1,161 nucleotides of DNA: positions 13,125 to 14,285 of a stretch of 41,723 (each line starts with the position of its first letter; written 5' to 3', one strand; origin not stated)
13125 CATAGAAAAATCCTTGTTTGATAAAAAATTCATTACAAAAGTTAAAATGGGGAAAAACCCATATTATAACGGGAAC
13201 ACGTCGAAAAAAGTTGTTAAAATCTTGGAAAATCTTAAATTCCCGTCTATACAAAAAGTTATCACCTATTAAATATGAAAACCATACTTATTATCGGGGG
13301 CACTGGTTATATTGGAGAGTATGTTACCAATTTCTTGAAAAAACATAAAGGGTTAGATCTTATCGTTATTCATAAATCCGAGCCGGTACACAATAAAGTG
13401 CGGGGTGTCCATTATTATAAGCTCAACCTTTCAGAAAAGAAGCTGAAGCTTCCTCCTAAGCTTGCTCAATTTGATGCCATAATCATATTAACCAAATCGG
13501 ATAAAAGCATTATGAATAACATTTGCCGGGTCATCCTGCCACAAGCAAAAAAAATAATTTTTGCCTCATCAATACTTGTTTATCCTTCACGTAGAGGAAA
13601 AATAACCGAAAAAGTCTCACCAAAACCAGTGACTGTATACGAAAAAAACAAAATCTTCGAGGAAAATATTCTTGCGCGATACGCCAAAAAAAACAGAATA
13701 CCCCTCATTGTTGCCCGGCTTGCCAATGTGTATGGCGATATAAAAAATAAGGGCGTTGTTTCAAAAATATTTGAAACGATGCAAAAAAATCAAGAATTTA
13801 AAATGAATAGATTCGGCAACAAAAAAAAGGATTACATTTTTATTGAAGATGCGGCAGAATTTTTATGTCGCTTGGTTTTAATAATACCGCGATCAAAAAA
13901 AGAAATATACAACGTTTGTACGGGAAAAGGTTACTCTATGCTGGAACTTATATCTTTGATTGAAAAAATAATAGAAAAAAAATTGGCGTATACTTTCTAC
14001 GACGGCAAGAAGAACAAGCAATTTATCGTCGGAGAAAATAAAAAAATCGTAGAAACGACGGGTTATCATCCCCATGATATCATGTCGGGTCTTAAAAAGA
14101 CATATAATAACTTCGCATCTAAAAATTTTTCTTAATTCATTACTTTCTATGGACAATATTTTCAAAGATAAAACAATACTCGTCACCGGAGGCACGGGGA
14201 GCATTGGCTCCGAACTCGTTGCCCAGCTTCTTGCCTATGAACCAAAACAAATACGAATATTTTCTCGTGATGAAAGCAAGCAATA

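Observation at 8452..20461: Dual nonulosonic-acid (NulO) pathway with an acetamidino triad and a PseB-like dehydratase, but no aminotransferase or N-acetyltransferase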

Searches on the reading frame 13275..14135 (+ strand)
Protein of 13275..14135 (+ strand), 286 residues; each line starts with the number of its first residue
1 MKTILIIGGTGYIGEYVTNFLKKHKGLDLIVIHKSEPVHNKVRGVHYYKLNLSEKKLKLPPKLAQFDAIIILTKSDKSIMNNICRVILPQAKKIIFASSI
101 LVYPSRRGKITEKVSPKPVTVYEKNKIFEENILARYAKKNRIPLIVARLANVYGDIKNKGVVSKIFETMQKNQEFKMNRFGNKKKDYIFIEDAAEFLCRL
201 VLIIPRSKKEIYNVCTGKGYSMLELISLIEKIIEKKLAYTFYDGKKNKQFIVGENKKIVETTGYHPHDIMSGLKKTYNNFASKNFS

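Call 3: search_protein_families(library=pfam, proteins=[window:13275-14135:+])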
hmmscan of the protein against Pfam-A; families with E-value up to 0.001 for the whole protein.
window:13275-14135:+ (286 aa): 6 families
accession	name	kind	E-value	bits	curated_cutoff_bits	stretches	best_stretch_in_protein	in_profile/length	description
PF01370.27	Epimerase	-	4.4e-24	85.6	20.9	1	4-215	1-240/240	NAD dependent epimerase/dehydratase family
PF16363.11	GDP_Man_Dehyd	-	1.5e-15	58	27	1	87-240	117-273/332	GDP-mannose 4,6 dehydratase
PF05368.20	NmrA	-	8.1e-09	35.9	27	1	2-255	3-255/298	NmrA-like family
PF04321.23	RmlD_sub_bind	-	2e-05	24.3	27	1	92-177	94-175/287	RmlD substrate binding domain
PF02254.24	TrkA_N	-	5.7e-05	23.8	23.8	1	6-81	2-78/116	TrkA-N domain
PF01118.30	Semialdhyde_dh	-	0.00011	23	26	1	4-98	2-97/121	Semialdehyde dehydrogenase, NAD binding domain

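Call 7: search_protein_families(library=ncbifam, proteins=[window:13275-14135:+])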
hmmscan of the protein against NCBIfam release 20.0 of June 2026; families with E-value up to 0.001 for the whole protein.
window:13275-14135:+ (286 aa): 12 families
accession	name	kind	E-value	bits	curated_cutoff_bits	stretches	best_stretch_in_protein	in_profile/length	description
TIGR01179.1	galE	equivalog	3.1e-21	75.6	262.3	2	185-267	226-310/332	UDP-glucose 4-epimerase GalE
TIGR02197.1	heptose_epim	equivalog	6.2e-14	51.9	274.6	1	4-239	1-268/316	ADP-glyceromanno-heptose 6-epimerase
TIGR01181.1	dTDP_gluc_dehyt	equivalog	5.4e-12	45.4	365.1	1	109-277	138-308/321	dTDP-glucose 4,6-dehydratase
TIGR04180.1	EDH_00030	hypoth_equivalog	2.2e-07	30.2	475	1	91-265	113-293/297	NAD-dependent 4,6-dehydratase LegB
NF007956.0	PRK10675.1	subfamily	1.4e-06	27.7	394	0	181-242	227-289/338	UDP-glucose 4-epimerase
NF047922.1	GDPFucSynFcl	equivalog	5.1e-05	22.9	500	1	161-283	182-304/308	GDP-L-fucose synthase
TIGR01777.1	yfcH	hypoth_equivalog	5.8e-05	22.8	207.35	0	4-73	1-65/292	TIGR01777 family oxidoreductase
NF043036.1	ErythonDh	equivalog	8.4e-05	21.9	325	0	82-151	109-178/321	D-erythronate dehydrogenase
NF007490.0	PRK10084.1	subfamily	0.00012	21.2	649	0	110-277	155-331/361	dTDP-glucose 4,6-dehydratase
TIGR01850.1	argC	equivalog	0.00018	20.9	233.6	1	3-96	2-96/345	N-acetyl-gamma-glutamyl-phosphate reductase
NF007582.0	PRK10217.1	equivalog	0.00023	20.4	698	0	110-235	148-272/355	dTDP-glucose 4,6-dehydratase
NF011728.1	PRK15181.1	equivalog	0.00033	19.7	760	1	108-277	152-334/348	Vi polysaccharide biosynthesis UDP-N-acetylglucosaminuronic acid C-4 epimerase TviC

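Call 20: search_solved_structures(query=window:13275-14135:+, max_evalue=0.001, show_alignments=2)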
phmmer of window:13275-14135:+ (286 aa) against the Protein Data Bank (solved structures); distinct sequences matched with E-value up to 0.001: 47.
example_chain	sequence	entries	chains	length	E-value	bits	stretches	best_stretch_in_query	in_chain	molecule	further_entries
4zrm_A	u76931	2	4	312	3.3e-14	56.2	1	60-280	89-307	UDP-glucose 4-epimerase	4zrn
6bwl_A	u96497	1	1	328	3.8e-11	46.2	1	82-230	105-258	Pal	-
6zl6_A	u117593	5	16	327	2.9e-10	43.2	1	91-242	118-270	Epimerase domain-containing protein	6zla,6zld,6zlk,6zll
6zlj_A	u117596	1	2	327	1.1e-09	41.4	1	91-242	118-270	Epimerase domain-containing protein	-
8rdg_A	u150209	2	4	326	1.1e-08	38.1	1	82-232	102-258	SDR family NAD(P)-dependent oxidoreductase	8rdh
6wjb_A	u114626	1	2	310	2.3e-08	37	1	83-277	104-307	NAD-dependent epimerase/dehydratase family protein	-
3m2p_A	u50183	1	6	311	3.5e-08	36.4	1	4-227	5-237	UDP-N-acetylglucosamine 4-epimerase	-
8rdi_A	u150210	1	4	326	3.8e-08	36.3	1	82-232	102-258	SDR family NAD(P)-dependent oxidoreductase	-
3sxp_A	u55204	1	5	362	4.5e-08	36.1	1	74-239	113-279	ADP-L-glycero-D-mannoheptose-6-epimerase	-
2c20_A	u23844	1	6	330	8.6e-08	35.1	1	1-267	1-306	UDP-GLUCOSE 4-EPIMERASE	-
6wj9_A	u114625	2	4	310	2.2e-07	33.8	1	83-277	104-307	NAD-dependent epimerase/dehydratase family protein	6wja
6k0i_A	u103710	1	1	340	2.3e-07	33.7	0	181-240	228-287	UDP-glucose 4-epimerase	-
6k0g_A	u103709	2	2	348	2.8e-07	33.5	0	181-240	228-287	UDP-glucose 4-epimerase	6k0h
2p5u_A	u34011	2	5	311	3.7e-07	33.1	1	91-230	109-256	UDP-glucose 4-epimerase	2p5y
3icp_A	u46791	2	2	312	7e-07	32.2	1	91-196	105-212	NAD-dependent epimerase/dehydratase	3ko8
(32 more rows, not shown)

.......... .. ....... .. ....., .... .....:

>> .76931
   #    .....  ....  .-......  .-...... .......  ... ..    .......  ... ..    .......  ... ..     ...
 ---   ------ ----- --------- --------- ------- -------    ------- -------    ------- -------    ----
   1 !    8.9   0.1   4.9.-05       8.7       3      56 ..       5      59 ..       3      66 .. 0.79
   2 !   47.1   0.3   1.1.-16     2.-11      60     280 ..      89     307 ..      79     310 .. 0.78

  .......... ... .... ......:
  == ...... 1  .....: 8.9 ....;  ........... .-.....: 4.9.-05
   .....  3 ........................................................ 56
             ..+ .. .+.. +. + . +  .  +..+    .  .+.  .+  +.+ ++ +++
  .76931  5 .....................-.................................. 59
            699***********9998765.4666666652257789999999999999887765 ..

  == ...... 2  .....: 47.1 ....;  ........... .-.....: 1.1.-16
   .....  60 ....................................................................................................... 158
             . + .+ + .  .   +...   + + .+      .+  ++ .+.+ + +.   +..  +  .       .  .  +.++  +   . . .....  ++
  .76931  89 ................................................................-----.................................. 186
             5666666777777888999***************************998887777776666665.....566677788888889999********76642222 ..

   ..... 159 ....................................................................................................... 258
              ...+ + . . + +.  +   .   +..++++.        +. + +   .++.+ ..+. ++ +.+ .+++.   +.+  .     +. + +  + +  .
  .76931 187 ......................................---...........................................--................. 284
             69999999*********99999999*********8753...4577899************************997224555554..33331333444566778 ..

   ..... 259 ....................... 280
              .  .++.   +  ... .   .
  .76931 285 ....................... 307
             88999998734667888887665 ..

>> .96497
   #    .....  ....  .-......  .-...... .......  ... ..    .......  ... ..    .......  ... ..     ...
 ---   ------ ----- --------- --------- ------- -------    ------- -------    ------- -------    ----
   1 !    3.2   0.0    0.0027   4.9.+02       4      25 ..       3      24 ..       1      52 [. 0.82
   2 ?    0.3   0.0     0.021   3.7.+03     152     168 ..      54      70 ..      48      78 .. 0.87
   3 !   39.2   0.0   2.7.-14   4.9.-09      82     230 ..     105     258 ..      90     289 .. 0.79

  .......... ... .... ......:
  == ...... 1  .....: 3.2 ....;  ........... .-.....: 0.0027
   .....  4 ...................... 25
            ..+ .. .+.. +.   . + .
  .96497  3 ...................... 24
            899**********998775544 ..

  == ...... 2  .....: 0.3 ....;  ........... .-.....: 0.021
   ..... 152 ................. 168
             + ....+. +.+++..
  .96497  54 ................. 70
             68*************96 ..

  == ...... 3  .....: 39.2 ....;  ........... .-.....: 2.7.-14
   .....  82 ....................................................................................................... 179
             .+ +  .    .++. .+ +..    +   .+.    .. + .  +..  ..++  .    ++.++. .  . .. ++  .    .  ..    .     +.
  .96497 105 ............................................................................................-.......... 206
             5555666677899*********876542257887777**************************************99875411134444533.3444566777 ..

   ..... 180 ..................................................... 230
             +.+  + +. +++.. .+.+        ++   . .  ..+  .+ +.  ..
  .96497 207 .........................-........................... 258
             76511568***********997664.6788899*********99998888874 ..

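Call 77: find_homologous_proteins(query=window:13275-14135:+, max_evalue=1e-10)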
Query window:13275-14135:+ (286 aa): 32 proteins with E <= 1e-10 among 2107 candidates.
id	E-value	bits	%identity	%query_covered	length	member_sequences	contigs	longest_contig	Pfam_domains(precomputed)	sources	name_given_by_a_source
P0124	1.4e-181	620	100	100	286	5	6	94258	PF04321.24,PF16363.12,PF05368.20,PF01370.28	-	-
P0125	6.7e-57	211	41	98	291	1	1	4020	PF04321.24,PF16363.12,PF05368.20,PF07993.19,PF01370.28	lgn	-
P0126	3.3e-55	205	41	97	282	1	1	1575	PF16363.12,PF01370.28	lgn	-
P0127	9.1e-55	204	41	98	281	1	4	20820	PF16363.12,PF01073.26,PF13460.13,PF01370.28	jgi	jgi:GDP-6-deoxy-D-talose 4-dehydrogenase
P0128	5.5e-54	201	39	97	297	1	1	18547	PF04321.24,PF16363.12,PF01370.28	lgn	-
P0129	2.1e-53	200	40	97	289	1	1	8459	PF16363.12,PF01073.26,PF01370.28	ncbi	ncbi:MAG: NAD-dependent epimerase/dehydratase family protein [Patescibacteria group bacterium]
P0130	1.5e-52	197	44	76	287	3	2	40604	PF16363.12,PF01073.26,PF07993.19,PF01370.28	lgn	-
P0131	6.1e-52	195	39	98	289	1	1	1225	PF16363.12,PF05368.20,PF01073.26,PF13460.13,PF01370.28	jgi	jgi:UDP-glucose 4-epimerase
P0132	6.9e-52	195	40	98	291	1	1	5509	PF04321.24,PF16363.12,PF07993.19,PF01370.28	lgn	-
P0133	3.7e-51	192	38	97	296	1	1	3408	PF04321.24,PF16363.12,PF07993.19,PF13460.13,PF01370.28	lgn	-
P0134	2.9e-50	189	37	97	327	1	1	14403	PF04321.24,PF16363.12,PF01370.28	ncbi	ncbi:MAG: NAD(P)-dependent oxidoreductase [Patescibacteria group bacterium]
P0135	3.8e-50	189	36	98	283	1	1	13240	PF16363.12,PF01370.28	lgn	-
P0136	5.7e-50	188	41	98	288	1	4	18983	PF04321.24,PF16363.12,PF13460.13,PF01370.28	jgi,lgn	-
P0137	1.5e-49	187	40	98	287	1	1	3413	PF16363.12,PF01073.26,PF01370.28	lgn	-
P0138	2.3e-49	186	37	98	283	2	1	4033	PF16363.12,PF05368.20,PF13460.13,PF01370.28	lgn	-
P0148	5.8e-44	169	36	97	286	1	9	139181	PF16363.12,PF01370.28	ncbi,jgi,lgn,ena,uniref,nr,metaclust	ncbi:MAG: NAD-dependent epimerase/dehydratase [Candidatus Magasanikbacteria bacterium GW2011_GWC2_41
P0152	2.0e-38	150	37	97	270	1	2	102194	PF16363.12,PF01370.28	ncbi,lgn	-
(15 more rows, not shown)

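Call 80: find_encoding_contigs(protein=P0148, flank=8000, max_places=1)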
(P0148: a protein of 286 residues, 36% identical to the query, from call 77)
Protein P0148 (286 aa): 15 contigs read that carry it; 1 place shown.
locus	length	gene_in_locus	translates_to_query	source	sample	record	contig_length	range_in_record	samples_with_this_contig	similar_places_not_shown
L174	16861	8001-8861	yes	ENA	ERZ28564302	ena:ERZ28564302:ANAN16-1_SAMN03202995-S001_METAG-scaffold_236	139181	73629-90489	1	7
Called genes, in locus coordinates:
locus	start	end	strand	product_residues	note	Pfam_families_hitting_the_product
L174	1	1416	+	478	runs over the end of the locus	PF02310:B12-binding, PF04055:Radical_SAM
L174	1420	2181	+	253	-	PF00977:His_biosynth, PF02581:TMP-TENI (faint), PF01116:F_bP_aldolase (faint), PF03060:NMO (faint), PF01180:DHO_dh (faint), PF05690:ThiG (faint)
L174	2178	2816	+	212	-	PF00117:GATase, PF01174:SNO (weak), PF07685:GATase_3 (weak)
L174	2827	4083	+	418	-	-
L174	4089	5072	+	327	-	PF13489:Methyltransf_23, PF07021:MetW, PF08241:Methyltransf_11, PF08242:Methyltransf_12, PF13649:Methyltransf_25 (faint)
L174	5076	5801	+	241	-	PF02348:CTP_transf_3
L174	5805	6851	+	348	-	PF03102:NeuB, PF08666:SAF (weak)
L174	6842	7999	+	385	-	PF02350:Epimerase_2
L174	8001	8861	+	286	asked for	PF01370:Epimerase, PF16363:GDP_Man_Dehyd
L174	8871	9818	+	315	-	PF07021:MetW (weak), PF13489:Methyltransf_23, PF08003:Methyltransf_9 (weak), PF13847:Methyltransf_31, PF08241:Methyltransf_11, PF08242:Methyltransf_12, PF13649:Methyltransf_25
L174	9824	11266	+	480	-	PF05159:Capsule_synth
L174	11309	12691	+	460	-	PF03721:UDPG_MGDP_dh_N, PF00984:UDPG_MGDP_dh, PF03720:UDPG_MGDP_dh_C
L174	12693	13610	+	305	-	PF01073:3Beta_HSD, PF01370:Epimerase, PF02719:Polysacc_synt_2, PF04321:RmlD_sub_bind, PF05368:NmrA, PF13460:NAD_binding_10, PF16363:GDP_Man_Dehyd, PF07993:NAD_binding_4 (weak)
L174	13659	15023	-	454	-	PF13727:CoA_binding_3 (weak), PF02397:Bac_transf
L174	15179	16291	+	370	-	PF07690:MFS_1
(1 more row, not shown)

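Call 81: find_encoding_contigs(protein=P0152, flank=8000, max_places=1)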
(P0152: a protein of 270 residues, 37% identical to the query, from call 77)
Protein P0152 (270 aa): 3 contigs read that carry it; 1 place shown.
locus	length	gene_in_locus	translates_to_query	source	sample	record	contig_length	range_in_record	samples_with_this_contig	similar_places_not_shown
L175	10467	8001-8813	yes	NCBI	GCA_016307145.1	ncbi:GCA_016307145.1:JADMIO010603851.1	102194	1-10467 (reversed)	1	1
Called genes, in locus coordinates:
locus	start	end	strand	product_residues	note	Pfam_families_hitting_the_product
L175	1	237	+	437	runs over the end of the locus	PF00202:Aminotran_3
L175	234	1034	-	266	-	PF00106:adh_short, PF08659:KR (weak), PF13561:adh_short_C2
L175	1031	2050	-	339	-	-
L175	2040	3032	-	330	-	-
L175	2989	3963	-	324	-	PF01408:GFO_IDH_MocA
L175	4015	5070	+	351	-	PF03102:NeuB, PF08666:SAF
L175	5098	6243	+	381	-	PF02350:Epimerase_2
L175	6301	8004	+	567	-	PF02543:Carbam_trans_N, PF16861:Carbam_trans_C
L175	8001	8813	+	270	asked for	PF01370:Epimerase, PF16363:GDP_Man_Dehyd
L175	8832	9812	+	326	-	PF00106:adh_short (weak), PF04321:RmlD_sub_bind, PF01073:3Beta_HSD, PF01370:Epimerase, PF02719:Polysacc_synt_2, PF07993:NAD_binding_4, PF13460:NAD_binding_10, PF16363:GDP_Man_Dehyd, +2 more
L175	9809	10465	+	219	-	?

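Call 82: find_encoding_contigs(protein=P0130, flank=8000, max_places=1)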
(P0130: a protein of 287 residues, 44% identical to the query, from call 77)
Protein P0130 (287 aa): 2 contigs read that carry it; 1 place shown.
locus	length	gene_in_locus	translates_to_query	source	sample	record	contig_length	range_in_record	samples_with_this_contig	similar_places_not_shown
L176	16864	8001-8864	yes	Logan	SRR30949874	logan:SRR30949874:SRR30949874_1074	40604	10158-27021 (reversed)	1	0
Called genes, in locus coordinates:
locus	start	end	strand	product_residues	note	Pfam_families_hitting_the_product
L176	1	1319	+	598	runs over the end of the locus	PF00664:ABC_membrane, PF00005:ABC_tran, PF02463:SMC_N (weak), PF20720:nSTAND3 (faint)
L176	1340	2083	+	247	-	PF02348:CTP_transf_3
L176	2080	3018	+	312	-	PF01408:GFO_IDH_MocA, PF02894:GFO_IDH_MocA_C, PF22725:GFO_IDH_MocA_C3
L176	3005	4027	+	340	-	PF01408:GFO_IDH_MocA, PF02894:GFO_IDH_MocA_C, PF22725:GFO_IDH_MocA_C3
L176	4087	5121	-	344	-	PF00892:EamA (faint)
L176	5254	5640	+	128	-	PF04074:DUF386 (weak), PF07883:Cupin_2 (faint)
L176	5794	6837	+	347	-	PF03102:NeuB, PF08666:SAF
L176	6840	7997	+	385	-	PF02350:Epimerase_2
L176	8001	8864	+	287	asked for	PF01073:3Beta_HSD (faint), PF01370:Epimerase, PF07993:NAD_binding_4 (faint), PF16363:GDP_Man_Dehyd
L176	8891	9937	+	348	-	PF01370:Epimerase, PF02719:Polysacc_synt_2, PF04321:RmlD_sub_bind, PF05368:NmrA, PF08659:KR, PF01073:3Beta_HSD, PF07993:NAD_binding_4, PF13460:NAD_binding_10, +2 more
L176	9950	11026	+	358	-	PF01636:APH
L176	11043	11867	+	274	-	PF08242:Methyltransf_12 (weak)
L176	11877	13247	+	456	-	-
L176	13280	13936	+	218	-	-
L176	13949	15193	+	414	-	-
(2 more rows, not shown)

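Call 83: predict_structure(alignment_id=A1)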
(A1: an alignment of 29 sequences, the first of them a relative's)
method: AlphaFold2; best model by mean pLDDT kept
length: 286 residues; sequences in the alignment: 29
mean_pLDDT: 92.8   pTM: 0.91
mean pLDDT of the five models: 92.8, 92.6, 92.6, 91.6, 91.5
residues with pLDDT >= 90: 236; 70-90: 42; 50-70: 6; < 50: 2
segments of 3 or more residues with pLDDT < 50: none
pLDDT, mean of each block of 10 residues (from residue 1): 94 95 96 80 93 88 91 94 94 97 96 97 96 98 98 87 92 88 90 98 96 98 95 95 85 98 97 93 60
secondary structure, 60 per line:
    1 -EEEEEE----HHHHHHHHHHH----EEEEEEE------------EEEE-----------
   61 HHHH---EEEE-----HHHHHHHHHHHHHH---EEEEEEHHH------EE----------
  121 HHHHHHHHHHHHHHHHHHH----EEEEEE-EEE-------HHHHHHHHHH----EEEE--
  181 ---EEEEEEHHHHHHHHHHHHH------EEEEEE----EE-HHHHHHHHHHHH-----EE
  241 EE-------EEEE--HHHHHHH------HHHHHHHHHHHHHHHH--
elements in order: E2-7 H12-22 E27-33 E46-49 H61-64 E68-71 H77-90 E94-99 H121-139 E144-149 E151-153 H161-170 E175-178 E184-189 H190-202 E209-214 H222-233 E239-242 E250-253 H256-262 H269-284

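Call 85: fold_search(model_id=the predicted structure, library=pdb)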
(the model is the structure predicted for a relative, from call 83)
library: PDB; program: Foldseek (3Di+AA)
matches with E <= 10: 1890; with E <= 0.001: 832
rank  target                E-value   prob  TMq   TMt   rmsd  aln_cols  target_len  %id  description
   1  4zrm_A                2.2e-20  1.00  0.83  0.77   3.1       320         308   21  Crystal Structure of UDP-Glucose 4-Epimerase (TM0509) from Hyperthermophilic Eubacterium Thermotoga maritima (released 2015-09-16)
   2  4zrm_B                2.7e-20  1.00  0.85  0.79   2.9       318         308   22  Crystal Structure of UDP-Glucose 4-Epimerase (TM0509) from Hyperthermophilic Eubacterium Thermotoga maritima (released 2015-09-16)
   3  4zrn_A                2.9e-20  1.00  0.84  0.78   3.1       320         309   21  Crystal Structure of UDP-Glucose 4-Epimerase (TM0509) with UDP-glucose from Hyperthermophilic Eubacterium Thermotoga M (released 2015-09-16)
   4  8rdg_A                2.2e-19  1.00  0.83  0.76   3.4       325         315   19  Crystal structure of UDP-galactose 4-epimerase from Pyrococcus horikoshii with bound NAD (released 2024-12-18)
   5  2hun_A                2.5e-19  1.00  0.81  0.71   3.5       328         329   17  Crystal structure of hypothetical protein PH0414 from Pyrococcus horikoshii OT3 (released 2007-01-26)
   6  8rdi_A                2.8e-19  1.00  0.83  0.76   3.4       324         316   18  Crystal structure of UDP-galactose 4-epimerase from Pyrococcus horikoshii containing Y145F mutation and with bound NAD (released 2024-12-18)
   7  3aw9_A                4.8e-19  1.00  0.83  0.78   3.1       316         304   17  Structure of UDP-galactose 4-epimerase mutant (released 2012-02-29)
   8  2hun_B                5.4e-19  1.00  0.84  0.75   3.1       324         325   18  Crystal structure of hypothetical protein PH0414 from Pyrococcus horikoshii OT3 (released 2007-01-26)
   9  8rdh_A                5.4e-19  1.00  0.83  0.75   3.4       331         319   18  Crystal structure of UDP-galactose 4-epimerase from Pyrococcus horikoshii with bound NAD and GDP-L-fucose (released 2024-12-18)
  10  6wjb_A                6.8e-19  1.00  0.82  0.77   3.2       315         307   20  UDP-GlcNAc C4-epimerase from Pseudomonas protegens in complex with NAD and UDP-GlcNAc (released 2020-07-08)
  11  2pk3_A                8.6e-19  1.00  0.80  0.75   3.6       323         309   16  Crystal Structure of a GDP-4-keto-6-deoxy-D-mannose reductase (released 2008-03-25)
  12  6wjb_B                9.1e-19  1.00  0.82  0.77   3.3       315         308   19  UDP-GlcNAc C4-epimerase from Pseudomonas protegens in complex with NAD and UDP-GlcNAc (released 2020-07-08)
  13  6wj9_A                9.6e-19  1.00  0.82  0.76   3.3       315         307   19  UDP-GlcNAc C4-epimerase mutant S121A/Y146F from Pseudomonas protegens in complex with UDP-GlcNAc (released 2020-07-08)
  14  3aw9_C                1.1e-18  1.00  0.82  0.78   3.4       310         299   17  Structure of UDP-galactose 4-epimerase mutant (released 2012-02-29)
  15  8du1_B                1.3e-18  1.00  0.84  0.68   3.5       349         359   16  Crystal Structure of NAD bound dTDP-glucose 4,6-dehydratase from Elizabethkingia anophelis (released 2022-08-10)
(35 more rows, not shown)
